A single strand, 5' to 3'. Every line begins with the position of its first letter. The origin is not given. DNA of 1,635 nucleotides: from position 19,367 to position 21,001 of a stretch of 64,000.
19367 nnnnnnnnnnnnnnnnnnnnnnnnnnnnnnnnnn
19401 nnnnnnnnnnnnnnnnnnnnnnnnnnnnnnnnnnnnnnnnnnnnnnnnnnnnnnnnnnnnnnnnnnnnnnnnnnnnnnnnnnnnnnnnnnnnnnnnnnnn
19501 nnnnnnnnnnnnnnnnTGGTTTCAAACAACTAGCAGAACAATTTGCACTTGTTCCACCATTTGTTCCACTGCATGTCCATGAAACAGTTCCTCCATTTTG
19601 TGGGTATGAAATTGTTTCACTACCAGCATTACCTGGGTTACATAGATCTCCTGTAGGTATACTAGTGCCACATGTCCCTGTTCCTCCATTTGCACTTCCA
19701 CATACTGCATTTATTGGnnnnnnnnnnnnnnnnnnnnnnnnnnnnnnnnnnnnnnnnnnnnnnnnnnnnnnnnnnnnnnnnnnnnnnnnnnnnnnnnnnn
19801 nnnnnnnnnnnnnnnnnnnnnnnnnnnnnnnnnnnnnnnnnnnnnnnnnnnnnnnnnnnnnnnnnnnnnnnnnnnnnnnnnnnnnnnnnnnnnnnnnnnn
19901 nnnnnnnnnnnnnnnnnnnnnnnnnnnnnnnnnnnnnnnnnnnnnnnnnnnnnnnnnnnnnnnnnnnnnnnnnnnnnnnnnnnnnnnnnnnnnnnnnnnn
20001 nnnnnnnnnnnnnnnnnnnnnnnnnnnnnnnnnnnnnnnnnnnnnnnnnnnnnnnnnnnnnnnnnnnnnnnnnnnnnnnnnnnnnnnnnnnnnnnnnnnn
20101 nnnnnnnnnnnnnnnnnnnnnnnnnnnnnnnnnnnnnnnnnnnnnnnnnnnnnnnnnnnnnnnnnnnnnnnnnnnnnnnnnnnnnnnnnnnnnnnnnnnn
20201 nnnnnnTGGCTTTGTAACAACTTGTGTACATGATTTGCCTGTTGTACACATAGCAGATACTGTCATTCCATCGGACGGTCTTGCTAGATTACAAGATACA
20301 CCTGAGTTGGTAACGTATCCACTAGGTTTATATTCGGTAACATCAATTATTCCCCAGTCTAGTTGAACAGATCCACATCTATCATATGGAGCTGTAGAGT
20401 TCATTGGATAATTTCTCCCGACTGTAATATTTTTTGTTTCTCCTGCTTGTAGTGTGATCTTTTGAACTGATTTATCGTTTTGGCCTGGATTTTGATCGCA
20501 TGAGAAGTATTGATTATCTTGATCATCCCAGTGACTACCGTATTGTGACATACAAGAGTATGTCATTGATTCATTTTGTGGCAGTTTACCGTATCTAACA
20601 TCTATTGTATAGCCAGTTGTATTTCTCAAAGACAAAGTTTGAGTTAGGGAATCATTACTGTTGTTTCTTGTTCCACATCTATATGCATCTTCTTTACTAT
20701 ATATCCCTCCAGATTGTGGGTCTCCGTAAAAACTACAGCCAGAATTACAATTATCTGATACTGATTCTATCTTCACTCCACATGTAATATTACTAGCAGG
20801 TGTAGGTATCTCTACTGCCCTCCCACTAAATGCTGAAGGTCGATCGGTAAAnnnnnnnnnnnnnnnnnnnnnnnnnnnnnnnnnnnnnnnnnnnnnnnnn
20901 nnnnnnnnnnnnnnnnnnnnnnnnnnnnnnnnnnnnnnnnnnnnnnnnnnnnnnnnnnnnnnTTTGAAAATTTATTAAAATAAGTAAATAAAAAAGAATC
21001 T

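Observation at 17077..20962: Sortase plus a giant Cys-rich DUF11 surface protein with a non-canonical sorting signal; a paralog with LPNTA lies at the window end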

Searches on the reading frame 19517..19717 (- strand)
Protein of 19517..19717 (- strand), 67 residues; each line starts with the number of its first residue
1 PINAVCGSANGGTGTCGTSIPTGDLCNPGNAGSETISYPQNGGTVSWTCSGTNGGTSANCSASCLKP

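Call 27: find_related_loci(query=A1, collection=genome_contigs, flank=10000)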
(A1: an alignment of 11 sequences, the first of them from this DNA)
Query A1 (62 aa) in genome_contigs; peptide patterns used: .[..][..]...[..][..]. (x = any residue, [..] = any of these).
175 stretches matched a pattern; 76 encode a relative of the query (tblastn E <= 1e-3); 75 distinct loci.
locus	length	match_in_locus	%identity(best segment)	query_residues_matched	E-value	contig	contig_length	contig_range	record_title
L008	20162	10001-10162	53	1-62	5e-9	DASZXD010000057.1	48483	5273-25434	MAG TPA_asm: Terracidiphilus sp. isolate SMAG_U6174 k141_915684, whole genome shotgun sequence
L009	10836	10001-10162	51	1-61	1e-8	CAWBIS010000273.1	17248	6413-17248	MAG: Terriglobia bacterium isolate MFD04752.bin.3.16 genome assembly, contig: contig_75266, whole genome shotgun sequenc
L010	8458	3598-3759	52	1-62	2e-8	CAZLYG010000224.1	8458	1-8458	MAG TPA_asm: uncultured Steroidobacteraceae bacterium isolate SRP272529_co2_321 genome assembly, contig: NODE_15735_leng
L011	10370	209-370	53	1-62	2e-8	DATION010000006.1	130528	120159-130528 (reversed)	MAG TPA_asm: Candidatus Udaeobacter sp. isolate SMAG_U15825 k141_1637086, whole genome shotgun sequence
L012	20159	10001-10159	49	1-61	9e-8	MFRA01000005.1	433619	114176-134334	MAG: Candidatus Magasanikbacteria bacterium RIFOXYD1_FULL_40_23 rifoxyd1_full_scaffold_32, whole genome shotgun sequence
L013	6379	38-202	50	1-62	8e-8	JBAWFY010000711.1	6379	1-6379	MAG: Terracidiphilus sp. isolate MFD04429_ilm_asm_bin3 k127_231599, whole genome shotgun sequence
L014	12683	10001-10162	50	1-62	7e-8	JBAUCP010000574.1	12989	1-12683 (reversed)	MAG: Terracidiphilus sp. isolate MFD10812_ilm_asm_bin52 k127_146967, whole genome shotgun sequence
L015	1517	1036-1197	51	1-61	2e-7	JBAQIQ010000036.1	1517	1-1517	MAG: Candidatus Competibacteraceae bacterium isolate MFD10520_ilm_asm_bin29 k127_3333, whole genome shotgun sequence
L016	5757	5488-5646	46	1-61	2e-7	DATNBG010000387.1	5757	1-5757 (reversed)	MAG TPA_asm: Roseiarcus sp. isolate SMAG_U11182 k141_753535, whole genome shotgun sequence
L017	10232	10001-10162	50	1-62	2e-7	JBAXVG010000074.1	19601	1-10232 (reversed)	MAG: Desulfuromonadales bacterium isolate ELA681 MAG681_74, whole genome shotgun sequence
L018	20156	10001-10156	53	1-60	2e-7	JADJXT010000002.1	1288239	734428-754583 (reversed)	MAG: Sphingomonadales bacterium isolate Lyne_18-Q3-R50-59_BAT3C.1 tig00320342-10-12882580, whole genome shotgun sequence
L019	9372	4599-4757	48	1-60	4e-7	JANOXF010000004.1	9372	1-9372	MAG: Candidatus Kaiserbacteria bacterium isolate VAR_35_metabat_256 VAR_35_k141_2641183, whole genome shotgun sequence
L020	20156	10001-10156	50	1-60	5e-7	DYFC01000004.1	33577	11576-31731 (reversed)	MAG TPA_asm: Nitrospira japonica isolate Tomsk_35_41 Tomsk_k141_3159, whole genome shotgun sequence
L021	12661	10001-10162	49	1-61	6e-7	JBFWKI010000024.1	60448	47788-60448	MAG: Sphingobium sp. isolate CA_2019_NHSR_39 NODE_1293_length_60448_cov_11.416555_NHSR, whole genome shotgun sequence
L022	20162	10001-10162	45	1-62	7e-7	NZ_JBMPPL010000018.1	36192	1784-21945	Undibacterium sp. TJN19 NODE_18_length_36192_cov_30.332649_18, whole genome shotgun sequence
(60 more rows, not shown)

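Call 29: predict_structure(alignment_id=A1)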
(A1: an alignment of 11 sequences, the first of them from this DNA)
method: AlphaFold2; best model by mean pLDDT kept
length: 62 residues; sequences in the alignment: 11
mean_pLDDT: 60.6   pTM: 0.48
mean pLDDT of the five models: 60.6, 59.9, 59.3, 58.7, 48.6
residues with pLDDT >= 90: 0; 70-90: 12; 50-70: 40; < 50: 10
segments of 3 or more residues with pLDDT < 50: 9-17
pLDDT, mean of each block of 10 residues (from residue 1): 56 47 58 60 71 70 62
secondary structure, 60 per line:
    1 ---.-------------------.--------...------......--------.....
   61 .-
elements in order: E33-35 E42-47 E56-61

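Call 31: search_protein_representatives(alignment_id=A1)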
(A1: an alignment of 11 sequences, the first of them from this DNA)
Query: 11 sequences, 53 profile positions. Proteins with E-value up to 0.001 (for the whole library): 5177; up to 1e-10: 2385; up to 1e-30: 593. The best 150 are listed.
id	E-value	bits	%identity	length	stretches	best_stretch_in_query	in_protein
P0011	1.7e-290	953.7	-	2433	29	1-53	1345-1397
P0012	4.8e-233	769.7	-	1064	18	1-53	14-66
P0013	9.7e-232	765.5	-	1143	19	2-52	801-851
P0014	1.0e-226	749.5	-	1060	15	1-52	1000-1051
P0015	2.0e-198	658.9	-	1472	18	2-52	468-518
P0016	9.2e-179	595.9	-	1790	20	2-53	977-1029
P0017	7.2e-153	513.0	-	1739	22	1-53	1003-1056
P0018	1.2e-152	512.3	-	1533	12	2-52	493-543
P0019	2.1e-149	501.9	-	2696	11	1-53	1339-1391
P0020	1.1e-146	493.1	-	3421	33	15-51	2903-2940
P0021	2.6e-146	492.0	-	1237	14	1-52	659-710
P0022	4.7e-146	491.2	-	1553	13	1-53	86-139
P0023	2.5e-143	482.4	-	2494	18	1-52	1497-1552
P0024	2.5e-140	472.8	-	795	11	1-52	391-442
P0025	1.8e-139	470.1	-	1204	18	1-53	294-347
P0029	1.9e-131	444.4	-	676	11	1-53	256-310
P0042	2.3e-118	402.5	-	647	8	1-53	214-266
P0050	1.5e-113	387.0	-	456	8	1-52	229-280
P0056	9.3e-107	365.3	-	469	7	1-53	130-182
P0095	1.3e-88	307.3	-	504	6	1-52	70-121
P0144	2.7e-72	255.0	-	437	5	2-53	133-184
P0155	5.4e-70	247.6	-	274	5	1-53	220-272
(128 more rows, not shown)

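Call 32: search_protein_families(library=pfam, proteins=[P0012, P0014, P0024, P0029, P0050, P0056, P0042, P0155, P0144, P0095], max_evalue=0.01)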
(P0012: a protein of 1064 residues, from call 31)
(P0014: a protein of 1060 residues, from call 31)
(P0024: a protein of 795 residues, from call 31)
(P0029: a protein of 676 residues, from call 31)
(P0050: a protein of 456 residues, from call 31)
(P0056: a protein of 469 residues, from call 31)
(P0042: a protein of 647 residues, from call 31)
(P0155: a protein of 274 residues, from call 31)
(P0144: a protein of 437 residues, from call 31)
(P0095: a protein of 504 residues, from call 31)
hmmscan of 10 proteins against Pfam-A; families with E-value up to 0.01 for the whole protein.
P0012 (1064 aa): 0 families

P0014 (1060 aa): 0 families

P0024 (795 aa): 0 families

P0029 (676 aa): 0 families

P0050 (456 aa): 0 families

P0056 (469 aa): 1 family
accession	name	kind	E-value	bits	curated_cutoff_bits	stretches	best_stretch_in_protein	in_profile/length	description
PF05593.20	RHS_repeat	-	4.9e-05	24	22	1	26-50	14-38/38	RHS Repeat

P0042 (647 aa): 0 families

P0155 (274 aa): 0 families

P0144 (437 aa): 2 families
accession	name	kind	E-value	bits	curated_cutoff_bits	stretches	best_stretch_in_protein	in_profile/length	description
PF07963.17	N_methyl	-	1.8e-06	27.7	21.2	1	2-25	3-26/27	Prokaryotic N-terminal methylation motif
PF08334.16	T2SSG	-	0.0035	17.8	21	1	31-64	4-37/108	Type II secretion system (T2SS), protein G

P0095 (504 aa): 2 families
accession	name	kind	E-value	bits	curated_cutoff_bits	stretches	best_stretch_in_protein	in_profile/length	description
PF18911.6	PKD_4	-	2.1e-25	89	27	2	423-496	2-76/85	PKD domain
PF00801.26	PKD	-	7.4e-21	74.4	23.5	2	362-420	16-78/80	PKD domain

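Call 34: search_solved_structures(query=A1, max_evalue=10, show_alignments=2)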
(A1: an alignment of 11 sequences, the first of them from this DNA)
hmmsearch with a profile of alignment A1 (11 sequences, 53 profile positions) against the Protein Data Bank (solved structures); distinct sequences matched with E-value up to 10: 0.

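Call 54: predict_structure(alignment_id=A3)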
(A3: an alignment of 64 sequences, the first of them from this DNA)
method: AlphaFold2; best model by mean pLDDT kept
length: 67 residues; sequences in the alignment: 64
mean_pLDDT: 74.0   pTM: 0.58
mean pLDDT of the five models: 74.0, 72.0, 71.5, 70.6, 70.1
residues with pLDDT >= 90: 0; 70-90: 42; 50-70: 25; < 50: 0
segments of 3 or more residues with pLDDT < 50: none
pLDDT, mean of each block of 10 residues (from residue 1): 82 58 76 63 79 87 71
secondary structure, 60 per line:
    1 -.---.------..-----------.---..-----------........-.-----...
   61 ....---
elements in order: E43-50 E58-64

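Call 60: fold_search(model_id=the predicted structure, library=pdb)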
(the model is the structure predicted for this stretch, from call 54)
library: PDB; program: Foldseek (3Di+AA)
matches with E <= 10: 34; with E <= 0.001: 0
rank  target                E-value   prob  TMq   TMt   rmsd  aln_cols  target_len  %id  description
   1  3vyn_B                4.2e+00  0.02  0.20  0.05   3.5        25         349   24  Crystal structure of Mycobacterium tuberculosis L,D-transpeptidase LdtMt2 N55 truncation mutant (resideus 55-408) (released 2013-06-19)
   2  2wp3_O                4.5e+00  0.05  0.27  0.20   4.3        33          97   21  Crystal structure of the Titin M10-Obscurin like 1 Ig complex (released 2010-02-16)
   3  2kzw_MODEL_1_A        4.8e+00  0.03  0.27  0.17   5.2        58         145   21  Solution NMR Structure of Q8PSA4 from Methanosarcina mazei, Northeast Structural Genomics Consortium Target Ma (released 2010-08-25)
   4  8sls                  5.4e+00  0.10  0.34  0.10   2.5        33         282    0  Crystal structure of human STEP (PTPN5) at cryogenic temperature (100 K) and ambient pressure (0.1 MPa) (released 2023-06-21)
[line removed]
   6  4axw_B                6.1e+00  0.12  0.35  0.11   1.3        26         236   15  CRYSTAL STRUCTURE OF MOUSE CADHERIN-23 EC1-2 AND PROTOCADHERIN-15 EC1- 2, FORM I 2.2A. (released 2012-11-07)
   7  9eey                  6.5e+00  0.09  0.34  0.10   2.5        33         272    0  STEP (PTPN5) with active-site disulfide bond and allosteric-site loop shift (released 2024-12-11)
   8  2l04_MODEL_1_A        6.5e+00  0.07  0.35  0.28   7.6        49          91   14  The Solution Structure of the C-terminal Ig-like Domain of the Bacteriophage Lambda Tail Tube Protein (released 2010-09-22)
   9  5jq6_A                6.5e+00  0.06  0.29  0.07   2.4        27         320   18  Crystal structure of ClfA in complex with the Fab fragment of Tefibazumab (released 2017-01-18)
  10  2bij                  7.4e+00  0.08  0.34  0.10   2.5        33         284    0  Crystal structure of the human protein tyrosine phosphatase PTPN5 (STEP, striatum enriched enriched Phosphatase) (released 2005-03-17)
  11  9eez                  7.4e+00  0.08  0.33  0.10   2.5        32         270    0  STEP (PTPN5) with active-site disulfide bond and covalent ligand bound to distal C505 and C518 (released 2024-12-11)
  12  5d7h_A                7.4e+00  0.02  0.22  0.06   3.5        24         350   21  X-RAY CRYSTAL STRUCTURE OF L,D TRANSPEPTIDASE 2 FROM MYCOBACTERIUM TUBERCULOSIS (released 2016-09-28)
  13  6h8r                  7.9e+00  0.08  0.34  0.10   2.5        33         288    0  CRYSTAL STRUCTURE OF THE HUMAN PROTEIN TYROSINE PHOSPHATASE PTPN5 (STEP) IN COMPLEX WITH COMPOUND 2 (released 2018-09-26)
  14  2vr3_B                7.9e+00  0.04  0.29  0.07   2.4        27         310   18  Structural and Biochemical Characterization of Fibrinogen binding to ClfA from Staphylocccus aureus (released 2009-05-19)
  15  8aho_B                7.9e+00  0.01  0.22  0.06   3.5        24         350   21  Crystal structure of the transpeptidase LdtMt2 from Mycobacterium tuberculosis in complex with cyanamide analogue 31 (released 2023-08-02)
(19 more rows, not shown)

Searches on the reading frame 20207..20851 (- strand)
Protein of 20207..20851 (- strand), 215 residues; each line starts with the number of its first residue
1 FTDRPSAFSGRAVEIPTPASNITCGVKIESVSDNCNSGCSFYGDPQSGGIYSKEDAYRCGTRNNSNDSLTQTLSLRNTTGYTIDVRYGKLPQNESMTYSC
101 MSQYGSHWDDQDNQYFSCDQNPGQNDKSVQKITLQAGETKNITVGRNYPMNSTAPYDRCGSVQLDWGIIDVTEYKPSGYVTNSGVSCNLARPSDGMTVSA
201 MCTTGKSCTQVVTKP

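Call 18: search_protein_families(library=pfam, proteins=[window:20207-20851:-], max_evalue=10)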
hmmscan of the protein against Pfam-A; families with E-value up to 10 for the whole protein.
seq(215 aa): 2 families
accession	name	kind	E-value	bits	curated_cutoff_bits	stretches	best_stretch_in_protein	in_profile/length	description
PF06280.18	fn3_5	-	0.0051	17.9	27.6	1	64-181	5-97/112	Fn3-like domain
PF11850.13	DUF3370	-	0.046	13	25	1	108-155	368-415/422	Protein of unknown function (DUF3370)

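Call 19: search_protein_families(library=ncbifam, proteins=[window:20207-20851:-], max_evalue=10)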
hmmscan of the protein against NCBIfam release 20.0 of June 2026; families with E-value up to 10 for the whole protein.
seq(215 aa): 0 families
